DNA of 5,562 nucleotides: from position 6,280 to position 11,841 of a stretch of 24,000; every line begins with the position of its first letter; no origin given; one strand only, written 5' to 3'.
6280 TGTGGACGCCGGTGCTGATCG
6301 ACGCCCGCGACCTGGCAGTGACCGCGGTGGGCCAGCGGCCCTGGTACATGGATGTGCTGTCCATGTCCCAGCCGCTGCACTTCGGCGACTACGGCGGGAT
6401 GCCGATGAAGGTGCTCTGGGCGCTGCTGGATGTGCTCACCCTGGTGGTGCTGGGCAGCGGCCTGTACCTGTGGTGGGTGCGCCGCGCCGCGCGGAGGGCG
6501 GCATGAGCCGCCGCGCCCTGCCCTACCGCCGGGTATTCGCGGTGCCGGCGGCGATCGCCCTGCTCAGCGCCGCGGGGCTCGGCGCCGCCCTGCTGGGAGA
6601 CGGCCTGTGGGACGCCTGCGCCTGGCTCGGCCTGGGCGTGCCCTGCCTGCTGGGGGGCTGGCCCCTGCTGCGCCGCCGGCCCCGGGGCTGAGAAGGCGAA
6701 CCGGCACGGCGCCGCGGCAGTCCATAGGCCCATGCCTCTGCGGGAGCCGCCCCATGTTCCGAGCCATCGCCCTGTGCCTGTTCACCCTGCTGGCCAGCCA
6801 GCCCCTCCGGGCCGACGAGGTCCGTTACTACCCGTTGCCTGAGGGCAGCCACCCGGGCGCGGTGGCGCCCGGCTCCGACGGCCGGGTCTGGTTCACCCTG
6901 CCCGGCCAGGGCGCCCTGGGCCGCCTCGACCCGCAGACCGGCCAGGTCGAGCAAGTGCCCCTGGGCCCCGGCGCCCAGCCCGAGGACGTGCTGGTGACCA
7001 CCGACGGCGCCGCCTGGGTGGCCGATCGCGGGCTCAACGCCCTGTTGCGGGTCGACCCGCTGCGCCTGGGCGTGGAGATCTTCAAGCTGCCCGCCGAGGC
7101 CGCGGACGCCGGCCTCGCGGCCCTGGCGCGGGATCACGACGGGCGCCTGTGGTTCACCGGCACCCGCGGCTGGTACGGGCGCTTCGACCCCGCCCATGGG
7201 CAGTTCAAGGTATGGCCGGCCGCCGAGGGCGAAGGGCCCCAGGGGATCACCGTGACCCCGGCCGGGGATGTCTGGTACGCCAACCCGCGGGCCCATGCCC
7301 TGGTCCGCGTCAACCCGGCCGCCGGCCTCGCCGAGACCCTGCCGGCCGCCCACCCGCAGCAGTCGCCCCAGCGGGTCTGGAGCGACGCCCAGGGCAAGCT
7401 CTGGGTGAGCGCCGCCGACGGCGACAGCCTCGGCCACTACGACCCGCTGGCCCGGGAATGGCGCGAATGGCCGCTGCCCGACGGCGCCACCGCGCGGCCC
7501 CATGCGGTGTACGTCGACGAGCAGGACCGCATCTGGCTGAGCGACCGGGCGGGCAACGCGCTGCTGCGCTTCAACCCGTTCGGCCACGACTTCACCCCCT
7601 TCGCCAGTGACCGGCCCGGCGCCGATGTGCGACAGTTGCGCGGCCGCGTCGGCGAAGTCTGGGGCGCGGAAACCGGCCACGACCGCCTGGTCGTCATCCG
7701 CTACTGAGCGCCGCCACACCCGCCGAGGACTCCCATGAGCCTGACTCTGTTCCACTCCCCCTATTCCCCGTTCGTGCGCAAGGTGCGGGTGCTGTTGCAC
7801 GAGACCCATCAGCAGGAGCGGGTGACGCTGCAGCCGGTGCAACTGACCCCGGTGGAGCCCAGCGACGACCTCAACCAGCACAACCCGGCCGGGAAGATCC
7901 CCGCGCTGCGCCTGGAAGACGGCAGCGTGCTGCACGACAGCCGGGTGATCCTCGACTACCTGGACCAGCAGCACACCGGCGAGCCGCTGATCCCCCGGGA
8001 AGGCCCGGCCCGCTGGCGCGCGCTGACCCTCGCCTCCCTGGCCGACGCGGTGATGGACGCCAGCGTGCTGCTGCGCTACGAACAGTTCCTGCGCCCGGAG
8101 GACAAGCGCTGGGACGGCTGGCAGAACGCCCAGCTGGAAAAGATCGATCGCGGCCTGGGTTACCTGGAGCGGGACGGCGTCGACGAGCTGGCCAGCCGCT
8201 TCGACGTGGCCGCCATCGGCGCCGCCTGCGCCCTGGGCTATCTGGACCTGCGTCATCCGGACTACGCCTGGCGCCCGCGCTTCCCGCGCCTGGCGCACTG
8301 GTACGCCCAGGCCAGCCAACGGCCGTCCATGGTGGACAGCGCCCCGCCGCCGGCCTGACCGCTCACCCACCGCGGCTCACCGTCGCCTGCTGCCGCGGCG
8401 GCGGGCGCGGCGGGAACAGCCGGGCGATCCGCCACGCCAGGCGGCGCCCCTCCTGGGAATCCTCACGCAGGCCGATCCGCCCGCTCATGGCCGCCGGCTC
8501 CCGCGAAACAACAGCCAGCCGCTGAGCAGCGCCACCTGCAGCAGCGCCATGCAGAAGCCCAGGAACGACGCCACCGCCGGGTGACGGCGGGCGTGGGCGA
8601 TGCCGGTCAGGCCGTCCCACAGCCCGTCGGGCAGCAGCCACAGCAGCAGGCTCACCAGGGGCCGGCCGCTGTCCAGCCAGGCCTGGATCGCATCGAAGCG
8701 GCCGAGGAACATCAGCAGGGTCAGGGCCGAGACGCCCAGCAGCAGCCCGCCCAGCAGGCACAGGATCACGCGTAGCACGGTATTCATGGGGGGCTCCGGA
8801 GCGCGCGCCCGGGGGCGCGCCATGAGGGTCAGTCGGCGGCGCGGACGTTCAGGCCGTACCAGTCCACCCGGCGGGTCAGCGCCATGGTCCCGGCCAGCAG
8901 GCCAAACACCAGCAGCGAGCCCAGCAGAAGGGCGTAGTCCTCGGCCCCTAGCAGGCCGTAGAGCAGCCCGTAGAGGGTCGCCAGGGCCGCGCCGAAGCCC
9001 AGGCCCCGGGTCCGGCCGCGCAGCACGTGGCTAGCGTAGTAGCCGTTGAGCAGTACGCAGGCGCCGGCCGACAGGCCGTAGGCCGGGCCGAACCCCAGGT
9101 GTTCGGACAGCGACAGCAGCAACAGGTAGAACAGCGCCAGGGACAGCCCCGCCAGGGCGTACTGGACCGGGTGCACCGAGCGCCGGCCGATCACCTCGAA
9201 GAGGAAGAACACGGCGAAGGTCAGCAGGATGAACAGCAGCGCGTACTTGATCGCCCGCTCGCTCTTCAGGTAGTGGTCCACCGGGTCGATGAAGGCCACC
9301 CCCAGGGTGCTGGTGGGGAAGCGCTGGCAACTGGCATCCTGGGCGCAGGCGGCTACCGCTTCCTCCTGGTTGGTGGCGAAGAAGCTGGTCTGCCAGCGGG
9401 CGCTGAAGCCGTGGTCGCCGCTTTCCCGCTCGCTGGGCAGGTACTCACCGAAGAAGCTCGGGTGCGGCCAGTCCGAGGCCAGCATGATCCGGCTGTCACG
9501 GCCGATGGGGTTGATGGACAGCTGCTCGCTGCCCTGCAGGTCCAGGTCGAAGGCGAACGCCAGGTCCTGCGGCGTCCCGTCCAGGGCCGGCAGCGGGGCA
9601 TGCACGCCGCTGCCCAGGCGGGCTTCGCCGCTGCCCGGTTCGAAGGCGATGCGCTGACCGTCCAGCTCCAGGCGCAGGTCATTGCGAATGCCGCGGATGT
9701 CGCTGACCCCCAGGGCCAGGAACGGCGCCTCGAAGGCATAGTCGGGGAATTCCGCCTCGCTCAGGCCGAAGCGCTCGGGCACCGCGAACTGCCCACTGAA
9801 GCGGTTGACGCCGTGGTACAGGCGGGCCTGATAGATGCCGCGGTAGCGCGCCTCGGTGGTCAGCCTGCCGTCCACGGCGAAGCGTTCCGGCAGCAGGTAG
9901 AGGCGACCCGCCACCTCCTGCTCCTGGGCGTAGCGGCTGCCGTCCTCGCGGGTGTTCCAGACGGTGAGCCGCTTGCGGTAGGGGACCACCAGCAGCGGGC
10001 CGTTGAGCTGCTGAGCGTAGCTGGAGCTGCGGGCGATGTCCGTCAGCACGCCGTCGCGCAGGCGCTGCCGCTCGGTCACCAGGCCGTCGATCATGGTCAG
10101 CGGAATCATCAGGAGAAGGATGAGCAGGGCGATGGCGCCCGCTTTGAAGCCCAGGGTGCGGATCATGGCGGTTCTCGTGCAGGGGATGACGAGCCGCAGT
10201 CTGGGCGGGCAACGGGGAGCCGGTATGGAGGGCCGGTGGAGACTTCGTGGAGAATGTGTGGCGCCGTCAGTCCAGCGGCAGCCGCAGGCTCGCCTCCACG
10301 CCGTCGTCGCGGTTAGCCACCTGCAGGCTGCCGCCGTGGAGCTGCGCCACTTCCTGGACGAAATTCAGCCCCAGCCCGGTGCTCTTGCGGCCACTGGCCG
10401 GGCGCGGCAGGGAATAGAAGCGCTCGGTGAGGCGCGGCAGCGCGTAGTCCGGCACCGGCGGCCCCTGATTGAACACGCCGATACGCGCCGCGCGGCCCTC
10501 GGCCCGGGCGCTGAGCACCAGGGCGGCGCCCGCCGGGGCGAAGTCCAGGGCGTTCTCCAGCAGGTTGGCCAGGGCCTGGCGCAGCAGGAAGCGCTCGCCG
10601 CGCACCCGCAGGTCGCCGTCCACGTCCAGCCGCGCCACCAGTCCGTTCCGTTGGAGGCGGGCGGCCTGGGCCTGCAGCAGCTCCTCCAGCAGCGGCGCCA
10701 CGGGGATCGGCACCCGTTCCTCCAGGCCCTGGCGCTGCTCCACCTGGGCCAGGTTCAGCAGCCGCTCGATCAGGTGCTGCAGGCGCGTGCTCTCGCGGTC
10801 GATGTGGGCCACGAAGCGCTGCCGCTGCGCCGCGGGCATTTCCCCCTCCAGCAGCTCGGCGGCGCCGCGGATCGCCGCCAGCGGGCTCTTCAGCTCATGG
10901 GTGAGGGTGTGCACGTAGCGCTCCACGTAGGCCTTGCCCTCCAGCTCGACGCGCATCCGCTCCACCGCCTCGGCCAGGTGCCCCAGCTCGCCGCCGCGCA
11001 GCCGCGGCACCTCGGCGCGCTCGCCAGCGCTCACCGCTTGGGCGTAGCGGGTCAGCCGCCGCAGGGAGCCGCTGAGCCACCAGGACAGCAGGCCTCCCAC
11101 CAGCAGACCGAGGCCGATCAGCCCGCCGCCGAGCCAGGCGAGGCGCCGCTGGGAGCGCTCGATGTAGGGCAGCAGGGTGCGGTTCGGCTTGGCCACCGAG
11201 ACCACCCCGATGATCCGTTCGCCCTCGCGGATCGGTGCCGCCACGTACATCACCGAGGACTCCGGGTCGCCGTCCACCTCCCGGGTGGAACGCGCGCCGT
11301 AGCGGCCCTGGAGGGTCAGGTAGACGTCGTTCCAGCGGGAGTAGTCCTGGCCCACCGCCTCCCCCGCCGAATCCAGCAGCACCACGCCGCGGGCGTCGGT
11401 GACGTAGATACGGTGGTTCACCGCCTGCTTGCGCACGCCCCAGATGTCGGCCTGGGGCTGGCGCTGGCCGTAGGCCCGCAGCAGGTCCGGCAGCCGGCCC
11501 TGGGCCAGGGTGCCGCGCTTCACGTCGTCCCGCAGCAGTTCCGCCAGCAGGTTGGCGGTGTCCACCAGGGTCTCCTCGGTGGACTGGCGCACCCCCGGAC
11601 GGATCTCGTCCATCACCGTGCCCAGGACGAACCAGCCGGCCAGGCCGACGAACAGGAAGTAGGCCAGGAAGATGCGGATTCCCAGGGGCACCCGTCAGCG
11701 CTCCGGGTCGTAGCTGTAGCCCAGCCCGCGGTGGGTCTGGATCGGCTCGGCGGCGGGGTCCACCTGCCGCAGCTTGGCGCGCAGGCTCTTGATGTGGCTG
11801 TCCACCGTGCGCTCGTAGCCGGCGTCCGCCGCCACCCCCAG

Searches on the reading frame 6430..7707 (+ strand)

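Call 13: search_protein_families(library=pfam, proteins=[window:6430-7707:+], max_evalue=0.001)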
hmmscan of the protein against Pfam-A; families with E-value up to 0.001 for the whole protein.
window:6430-7707:+ (425 aa): 6 families
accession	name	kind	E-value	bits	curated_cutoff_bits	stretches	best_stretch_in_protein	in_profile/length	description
PF24684.1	Vgb_lyase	-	2.3e-28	99.3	50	1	135-383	7-251/290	Virginiamycin B lyase family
PF07494.17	Reg_prop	-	5.8e-08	32.5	20.4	0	231-244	9-22/24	Two component regulator propeller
PF08450.18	SGL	-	6.2e-08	33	26.3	0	132-300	35-216/246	SMP-30/Gluconolactonase/LRE-like region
PF01436.27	NHL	-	4.6e-07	30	20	0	355-379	2-26/28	NHL repeat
PF20067.5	SSL_N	-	6.9e-07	29.5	18.9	0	172-198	11-37/46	Strictosidine synthase-like, N-terminal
PF13449.12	Phytase-like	-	0.00037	20.9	27.6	0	182-249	68-147/284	Esterase-like activity of phytase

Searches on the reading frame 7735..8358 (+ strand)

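Call 13: search_protein_families(library=pfam, proteins=[window:7735-8358:+], max_evalue=0.001)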
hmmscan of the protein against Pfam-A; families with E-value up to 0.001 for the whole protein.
window:7735-8358:+ (207 aa): 4 families
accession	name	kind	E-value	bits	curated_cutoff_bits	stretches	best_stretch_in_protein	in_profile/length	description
PF13417.12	GST_N_3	-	2.4e-19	69.9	22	1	5-83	1-74/75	Glutathione S-transferase, N-terminal domain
PF13409.12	GST_N_2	-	7.8e-18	65.3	25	1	10-79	1-70/70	Glutathione S-transferase, N-terminal domain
PF13410.11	GST_C_2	-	6e-11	42.7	24.9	1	128-191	2-68/69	Glutathione S-transferase, C-terminal domain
PF02798.26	GST_N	-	3.6e-09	37.2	20.9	1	1-78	1-76/76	Glutathione S-transferase, N-terminal domain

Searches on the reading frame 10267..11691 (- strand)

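Call 13: search_protein_families(library=pfam, proteins=[window:10267-11691:-], max_evalue=0.001)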
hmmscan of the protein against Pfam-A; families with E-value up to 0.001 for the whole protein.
window:10267-11691:- (474 aa): 4 families
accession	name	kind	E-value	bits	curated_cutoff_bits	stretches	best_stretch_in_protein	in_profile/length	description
PF02518.31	HATPase_c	-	8.6e-16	58.8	26.4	1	369-473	5-109/111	Histidine kinase-, DNA gyrase B-, and HSP90-like ATPase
PF00512.31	HisKA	-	4e-14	52.8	26.9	1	259-319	5-65/66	His Kinase A (phospho-acceptor) domain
PF00672.30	HAMP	-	1.3e-07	32.2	25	1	201-251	1-52/53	HAMP domain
PF17203.10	sCache_3_2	-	6.5e-06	26.7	28.4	1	64-166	54-124/140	Single cache domain 3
